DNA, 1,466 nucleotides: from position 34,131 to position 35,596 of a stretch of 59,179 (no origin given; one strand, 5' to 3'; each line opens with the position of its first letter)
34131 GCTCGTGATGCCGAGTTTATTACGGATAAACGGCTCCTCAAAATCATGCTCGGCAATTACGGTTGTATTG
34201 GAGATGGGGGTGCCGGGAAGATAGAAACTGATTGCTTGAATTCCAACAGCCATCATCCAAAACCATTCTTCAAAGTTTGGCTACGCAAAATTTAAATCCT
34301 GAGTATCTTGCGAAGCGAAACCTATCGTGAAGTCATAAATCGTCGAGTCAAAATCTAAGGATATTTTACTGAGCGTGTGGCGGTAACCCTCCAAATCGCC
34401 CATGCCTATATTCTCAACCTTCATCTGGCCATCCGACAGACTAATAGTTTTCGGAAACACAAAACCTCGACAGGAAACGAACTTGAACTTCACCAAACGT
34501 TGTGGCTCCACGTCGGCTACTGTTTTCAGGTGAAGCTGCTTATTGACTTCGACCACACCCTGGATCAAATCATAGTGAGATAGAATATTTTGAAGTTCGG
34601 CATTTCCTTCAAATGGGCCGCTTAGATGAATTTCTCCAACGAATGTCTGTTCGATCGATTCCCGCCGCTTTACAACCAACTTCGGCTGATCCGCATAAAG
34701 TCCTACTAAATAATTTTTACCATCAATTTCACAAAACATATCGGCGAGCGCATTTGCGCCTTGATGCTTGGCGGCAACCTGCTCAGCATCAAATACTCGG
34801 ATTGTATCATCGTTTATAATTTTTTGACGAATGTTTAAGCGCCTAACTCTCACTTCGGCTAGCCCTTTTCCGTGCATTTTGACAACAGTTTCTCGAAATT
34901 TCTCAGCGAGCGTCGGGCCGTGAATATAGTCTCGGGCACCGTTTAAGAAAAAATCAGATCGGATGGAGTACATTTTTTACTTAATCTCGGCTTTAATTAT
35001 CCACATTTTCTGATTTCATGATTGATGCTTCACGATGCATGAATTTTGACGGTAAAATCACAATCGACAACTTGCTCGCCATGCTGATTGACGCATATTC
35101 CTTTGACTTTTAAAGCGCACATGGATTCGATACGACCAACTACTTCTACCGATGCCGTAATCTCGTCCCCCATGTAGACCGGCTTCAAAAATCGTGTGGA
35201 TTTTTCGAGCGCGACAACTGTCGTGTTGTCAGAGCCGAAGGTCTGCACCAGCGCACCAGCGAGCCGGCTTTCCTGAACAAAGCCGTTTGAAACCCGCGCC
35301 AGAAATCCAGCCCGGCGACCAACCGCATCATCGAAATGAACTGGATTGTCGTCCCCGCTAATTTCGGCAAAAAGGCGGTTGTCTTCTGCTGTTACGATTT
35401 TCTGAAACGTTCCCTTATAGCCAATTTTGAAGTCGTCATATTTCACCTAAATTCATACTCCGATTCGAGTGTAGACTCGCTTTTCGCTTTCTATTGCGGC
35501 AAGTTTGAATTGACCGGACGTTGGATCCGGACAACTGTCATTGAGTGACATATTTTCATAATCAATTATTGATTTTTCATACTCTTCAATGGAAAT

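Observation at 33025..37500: ACP / KAS-III / HMG-synthase / MaoC / AAC(3)-type acyltransferase cassette wired into a nonulosonic-acid operon: candidate undescribed acyl-decoration pathway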

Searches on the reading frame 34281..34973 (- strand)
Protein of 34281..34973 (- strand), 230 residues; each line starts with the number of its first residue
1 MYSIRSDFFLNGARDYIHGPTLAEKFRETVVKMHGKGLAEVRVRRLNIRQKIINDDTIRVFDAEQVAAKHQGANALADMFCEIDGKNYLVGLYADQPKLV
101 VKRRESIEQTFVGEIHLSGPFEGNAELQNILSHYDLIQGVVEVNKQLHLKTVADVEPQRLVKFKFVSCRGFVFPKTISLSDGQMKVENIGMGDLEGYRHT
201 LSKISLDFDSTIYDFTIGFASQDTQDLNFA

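Call 3: search_protein_families(library=pfam, proteins=[window:34281-34973:-], max_evalue=0.01)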
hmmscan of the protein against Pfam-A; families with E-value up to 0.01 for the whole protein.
window:34281-34973:- (230 aa): 0 families

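Call 6: search_protein_families(library=ncbifam, proteins=[window:34281-34973:-], max_evalue=0.01)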
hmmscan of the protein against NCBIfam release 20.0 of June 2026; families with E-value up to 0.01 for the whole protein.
window:34281-34973:- (230 aa): 0 families

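Call 35: find_homologous_proteins(query=window:34281-34973:-, max_evalue=0.001)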
Query window:34281-34973:- (230 aa): 1 proteins with E <= 0.001 among 103 candidates.
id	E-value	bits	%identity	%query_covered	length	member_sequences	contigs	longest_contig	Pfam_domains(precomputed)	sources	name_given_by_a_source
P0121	1.3e-148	510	100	100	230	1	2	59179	-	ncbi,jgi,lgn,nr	ncbi:MAG: hypothetical protein HQ503_19000 [Rhodospirillales bacterium]|nr:hypothetical protein [Rho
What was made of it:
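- Tried and rejected: A word-indexed homologue search for the 230-aa protein alone returned only the protein itself (call 35).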

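Call 41: find_homologous_proteins(query=A2, max_evalue=0.001)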
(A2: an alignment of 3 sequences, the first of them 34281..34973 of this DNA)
Query A2 (3 sequences) (230 aa, profile of the alignment): 7 proteins with E <= 0.001 among 1928 candidates.
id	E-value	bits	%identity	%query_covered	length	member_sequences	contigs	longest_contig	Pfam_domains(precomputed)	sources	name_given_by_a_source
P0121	2.4e-117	408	100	100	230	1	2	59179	-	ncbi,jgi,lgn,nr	ncbi:MAG: hypothetical protein HQ503_19000 [Rhodospirillales bacterium]|nr:hypothetical protein [Rho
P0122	2.6e-113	395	45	100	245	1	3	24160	-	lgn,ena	-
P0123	2.2e-109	382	29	90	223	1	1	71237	-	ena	-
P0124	1.5e-77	278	30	97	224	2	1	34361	-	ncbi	-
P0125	4.2e-76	273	27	97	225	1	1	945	-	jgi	jgi:hypothetical protein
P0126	3.2e-68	247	29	97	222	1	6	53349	-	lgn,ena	-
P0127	9.9e-45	171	33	62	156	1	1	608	-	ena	-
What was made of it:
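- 34281..34973 (-): The 230-aa 'orphan': a double-hotdog fold protein of unknown activity. Candidate roles are thioesterase/editing, second dehydratase/isomerase, or decarboxylase. The family has seven proteins in 5.8 billion (call 41).
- Tried and rejected: It needed a three-sequence profile (call 41).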

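Call 44: find_encoding_contigs(protein=P0124, flank=8000, max_places=1)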
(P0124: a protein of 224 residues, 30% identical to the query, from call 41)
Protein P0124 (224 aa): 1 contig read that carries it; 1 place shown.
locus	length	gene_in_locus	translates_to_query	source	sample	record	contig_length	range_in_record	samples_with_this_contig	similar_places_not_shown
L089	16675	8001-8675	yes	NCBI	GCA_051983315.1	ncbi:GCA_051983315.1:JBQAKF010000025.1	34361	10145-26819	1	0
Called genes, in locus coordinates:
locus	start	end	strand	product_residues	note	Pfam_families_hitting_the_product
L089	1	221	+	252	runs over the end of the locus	PF00106:adh_short, PF08659:KR, PF13561:adh_short_C2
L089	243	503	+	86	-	-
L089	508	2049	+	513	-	PF00501:AMP-binding, PF13193:AMP-binding_C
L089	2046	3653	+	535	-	-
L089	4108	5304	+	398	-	PF01154:HMG_CoA_synt_N, PF08540:HMG_CoA_synt_C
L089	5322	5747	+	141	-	PF01575:MaoC_dehydratas, PF13452:FAS1_DH_region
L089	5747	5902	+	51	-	-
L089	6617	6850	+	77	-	PF08541:ACP_syn_III_C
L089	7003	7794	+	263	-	PF02522:Antibiotic_NAT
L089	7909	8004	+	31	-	-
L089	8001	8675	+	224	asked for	-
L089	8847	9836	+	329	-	PF08545:ACP_syn_III, PF08541:ACP_syn_III_C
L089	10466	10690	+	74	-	PF00550:PP-binding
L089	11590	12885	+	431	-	PF16254:DUF4910, PF09940:DUF2172, PF16221:HTH_47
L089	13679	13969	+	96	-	PF12838:Fer4_7 (weak), PF13187:Fer4_9 (weak), PF13237:Fer4_10 (faint), PF13484:Fer4_16 (faint), PF12837:Fer4_6 (faint), PF00037:Fer4 (weak)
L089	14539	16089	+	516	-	PF02310:B12-binding, PF04055:Radical_SAM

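Call 45: find_encoding_contigs(protein=P0126, flank=8000, max_places=1)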
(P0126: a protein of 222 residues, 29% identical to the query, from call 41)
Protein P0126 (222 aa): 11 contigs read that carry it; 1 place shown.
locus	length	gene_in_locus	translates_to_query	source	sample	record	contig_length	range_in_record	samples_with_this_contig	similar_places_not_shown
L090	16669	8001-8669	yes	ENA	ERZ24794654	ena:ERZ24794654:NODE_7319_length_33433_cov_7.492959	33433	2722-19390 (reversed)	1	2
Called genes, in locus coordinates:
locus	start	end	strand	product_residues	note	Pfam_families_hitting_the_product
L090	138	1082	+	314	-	-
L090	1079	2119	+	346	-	PF27889:PLP_IMCC1989, PF01041:DegT_DnrJ_EryC1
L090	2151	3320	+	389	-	PF13527:Acetyltransf_9 (weak)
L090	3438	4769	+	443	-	PF16254:DUF4910, PF09940:DUF2172, PF16221:HTH_47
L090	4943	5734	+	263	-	PF02522:Antibiotic_NAT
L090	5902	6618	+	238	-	PF06325:PrmA (weak), PF05175:MTS, PF13847:Methyltransf_31 (weak)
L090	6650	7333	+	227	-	PF00106:adh_short, PF08659:KR (weak), PF13561:adh_short_C2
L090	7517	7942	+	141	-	PF01575:MaoC_dehydratas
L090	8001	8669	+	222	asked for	-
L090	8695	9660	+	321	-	PF08545:ACP_syn_III, PF08541:ACP_syn_III_C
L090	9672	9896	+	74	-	PF00550:PP-binding (weak)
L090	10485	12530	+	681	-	-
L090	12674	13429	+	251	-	PF13847:Methyltransf_31, PF08241:Methyltransf_11, PF08242:Methyltransf_12 (weak), PF13649:Methyltransf_25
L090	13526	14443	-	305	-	PF02388:FemAB (weak)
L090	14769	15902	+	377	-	PF00884:Sulfatase, PF01663:Phosphodiest (faint), PF02995:DUF229 (weak), PF16347:SGSH_C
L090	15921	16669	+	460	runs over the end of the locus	PF00884:Sulfatase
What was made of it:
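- On KAS III/ACP sugar N-acylation cassettes (viosamine-island type): An SDR is present in the variant locus L090 (call 45).
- L090 carries the same MaoC, double-hotdog, KAS III, ACP and Antibiotic_NAT set with an SDR ketoreductase where the HMGS would be (call 45). It also occurs in L090, which has no HMGS and so no carboxyl to remove (call 45).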

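Call 48: search_protein_families(library=pfam, proteins=[window:34281-34973:-], max_evalue=10)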
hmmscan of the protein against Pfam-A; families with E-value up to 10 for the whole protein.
window:34281-34973:- (230 aa): 1 family
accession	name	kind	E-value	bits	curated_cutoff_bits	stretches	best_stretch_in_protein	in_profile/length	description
PF07289.17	BBL5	-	0.15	11.5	23.8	1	44-77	132-165/334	Bardet-Biedl syndrome 5 protein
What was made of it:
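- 34281..34973 (-): No Pfam or NCBIfam hit (calls 3, 6, 48).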

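Call 49: predict_structure(alignment_id=A3)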
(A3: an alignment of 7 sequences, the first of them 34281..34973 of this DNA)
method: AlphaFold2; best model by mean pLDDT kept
length: 230 residues; sequences in the alignment: 7
mean_pLDDT: 84.0   pTM: 0.82
mean pLDDT of the five models: 84.0, 75.7, 65.2, 60.9, 60.2
residues with pLDDT >= 90: 94; 70-90: 111; 50-70: 17; < 50: 8
segments of 3 or more residues with pLDDT < 50: 224-230
pLDDT, mean of each block of 10 residues (from residue 1): 83 78 92 84 89 89 66 79 92 88 79 93 94 91 90 82 81 89 93 72 92 89 48
secondary structure, 60 per line:
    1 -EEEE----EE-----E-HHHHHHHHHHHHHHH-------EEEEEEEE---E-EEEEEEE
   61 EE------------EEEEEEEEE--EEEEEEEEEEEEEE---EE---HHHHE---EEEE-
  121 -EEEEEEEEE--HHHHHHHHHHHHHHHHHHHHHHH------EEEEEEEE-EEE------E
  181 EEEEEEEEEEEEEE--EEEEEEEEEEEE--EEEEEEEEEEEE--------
elements in order: E2-5 H19-33 E41-48 E54-62 E75-83 E86-99 H108-111 E116-119 E122-130 H133-155 E162-169 E171-173 E180-194 E197-208 E211-222
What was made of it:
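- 34281..34973 (-): AF2 model on a 7-sequence alignment: pLDDT 84, pTM 0.82, with a helix-plus-sheet unit repeated twice (call 49).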

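Call 51: fold_search(model_id=the predicted structure, library=pdb)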
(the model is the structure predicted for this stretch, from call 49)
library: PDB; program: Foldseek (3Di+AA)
matches with E <= 10: 1306; with E <= 0.001: 51
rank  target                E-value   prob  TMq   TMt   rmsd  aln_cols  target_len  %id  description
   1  9x2b_B                5.1e-06  1.00  0.48  0.06  12.9       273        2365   10  Cryo-EM structure of PsoA in apo state (PsoA-PKS-II) (released 2026-04-08)
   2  9x29_B                1.3e-05  1.00  0.51  0.12  12.6       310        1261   10  Cryo-EM structure of PsoA in cofactor bound state (PsoA-PKS-I) (released 2026-04-08)
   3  9x29_A                1.3e-05  1.00  0.52  0.12  12.1       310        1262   11  Cryo-EM structure of PsoA in cofactor bound state (PsoA-PKS-I) (released 2026-04-08)
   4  2own_A                1.7e-05  1.00  0.47  0.43  13.9       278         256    8  Crystal structure of oleoyl thioesterase (putative) (NP_784467.1) from Lactobacillus plantarum at 2.00 A resolution (released 2007-02-27)
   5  2cf2_C                2.4e-05  1.00  0.52  0.37  10.5       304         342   12  Architecture of mammalian fatty acid synthase (released 2006-03-07)
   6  7htv_A                3.7e-05  1.00  0.41  0.37  12.9       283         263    9  PanDDA analysis group deposition -- Crystal Structure of FatA in complex with Z57122377 (released 2025-08-13)
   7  9x2a_A                4.4e-05  1.00  0.48  0.06  12.4       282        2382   10  Cryo-EM structure of PsoA in cofactor bound state (PsoA-PKS-II) (released 2026-04-08)
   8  7hu0_A                4.4e-05  1.00  0.40  0.36  14.3       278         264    9  PanDDA analysis group deposition -- Crystal Structure of FatA in complex with Z728939702 (released 2025-08-13)
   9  6vfy_D                4.6e-05  1.00  0.48  0.38  13.5       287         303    9  Crystal structure of mouse acyl-CoA thioesterase 7 with CoA (released 2020-01-29)
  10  9x2b_A                4.9e-05  1.00  0.51  0.06  12.5       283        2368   10  Cryo-EM structure of PsoA in apo state (PsoA-PKS-II) (released 2026-04-08)
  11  7hrm_B                6.4e-05  1.00  0.43  0.39  12.7       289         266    9  PanDDA analysis group deposition -- Crystal Structure of FatA in complex with Z445135574 (released 2025-08-13)
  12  7hrf_B                7.1e-05  1.00  0.46  0.41  12.7       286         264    9  PanDDA analysis group deposition -- Crystal Structure of FatA in complex with Z33546479 (released 2025-08-13)
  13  7hqq_B                7.1e-05  1.00  0.44  0.39  12.4       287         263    9  PanDDA analysis group deposition -- Crystal Structure of FatA in complex with Z1198147845 (released 2025-08-13)
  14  7htx_B                7.5e-05  1.00  0.43  0.39  13.7       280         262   10  PanDDA analysis group deposition -- Crystal Structure of FatA in complex with Z608065044 (released 2025-08-13)
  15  7hqq_A                7.9e-05  1.00  0.45  0.40  12.7       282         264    8  PanDDA analysis group deposition -- Crystal Structure of FatA in complex with Z1198147845 (released 2025-08-13)
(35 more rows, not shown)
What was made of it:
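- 34281..34973 (-): Foldseek against the PDB returns PKS/FAS DH domains, FatA acyl-ACP thioesterases, TesB and ACOT7/12, at E 5e-6 to 1e-3 and TMq about 0.29-0.52 (call 51).
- An extra hotdog-fold enzyme sits between MaoC and KAS III (calls 49, 51).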

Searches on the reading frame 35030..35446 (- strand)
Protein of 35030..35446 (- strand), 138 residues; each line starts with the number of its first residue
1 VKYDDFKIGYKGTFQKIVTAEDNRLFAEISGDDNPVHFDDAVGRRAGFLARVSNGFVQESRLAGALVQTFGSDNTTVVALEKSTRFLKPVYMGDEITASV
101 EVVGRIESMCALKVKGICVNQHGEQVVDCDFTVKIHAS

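Call 3: search_protein_families(library=pfam, proteins=[window:35030-35446:-], max_evalue=0.01)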
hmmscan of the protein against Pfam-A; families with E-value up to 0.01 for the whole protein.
window:35030-35446:- (138 aa): 3 families
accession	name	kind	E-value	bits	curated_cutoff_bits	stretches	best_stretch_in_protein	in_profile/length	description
PF01575.25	MaoC_dehydratas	-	1.8e-18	66.8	27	1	17-109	17-107/123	MaoC like domain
PF13452.11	FAS1_DH_region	-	4.9e-12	46.6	22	1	13-128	9-131/132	FAS1-like, dehydratase domain region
PF03061.28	4HBT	-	0.00012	22.7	20.6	1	62-103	16-57/79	Thioesterase superfamily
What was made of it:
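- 35030..35446 (-): MaoC-type single-hotdog (R)-hydratase/dehydratase. It is proposed to dehydrate the HMG thioester to a 3-methylglutaconyl thioester. PF01575, 66.8 bits (call 3).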

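Call 6: search_protein_families(library=ncbifam, proteins=[window:35030-35446:-], max_evalue=0.01)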
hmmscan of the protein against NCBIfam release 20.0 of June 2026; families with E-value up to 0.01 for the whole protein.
window:35030-35446:- (138 aa): 8 families
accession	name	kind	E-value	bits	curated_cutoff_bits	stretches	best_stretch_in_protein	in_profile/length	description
NF006045.0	PRK08190.1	subfamily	4.6e-19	68.6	282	1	2-133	10-139/467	bifunctional enoyl-CoA hydratase/phosphate acetyltransferase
NF040620.1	fused_HadA_HadB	exception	2.8e-10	40.1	350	1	26-110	220-301/329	fused (3R)-hydroxyacyl-ACP dehydratase subunits HadA/HadB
NF010246.0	PRK13693.1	equivalog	1.2e-08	35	203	1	18-110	22-112/142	(3R)-hydroxyacyl-ACP dehydratase subunit HadB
TIGR02278.1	PaaN-DH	equivalog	1.8e-07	29.8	562.8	1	2-127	524-654/664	phenylacetic acid degradation bifunctional protein PaaZ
NF040624.1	HadA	equivalog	1.9e-07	31.4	180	1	18-128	13-130/144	(3R)-hydroxyacyl-ACP dehydratase subunit HadA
NF038241.1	RipB_Ich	equivalog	5.1e-05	23.2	340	1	3-136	24-163/175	(R)-specific enoyl-CoA hydratase RipB/Ich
NF010244.0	PRK13691.1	exception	0.00049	20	221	1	17-130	19-139/166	(3R)-hydroxyacyl-ACP dehydratase subunit HadC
NF003359.0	PRK04424.1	equivalog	0.0066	16.1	183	1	58-133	114-181/190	transcription factor FapR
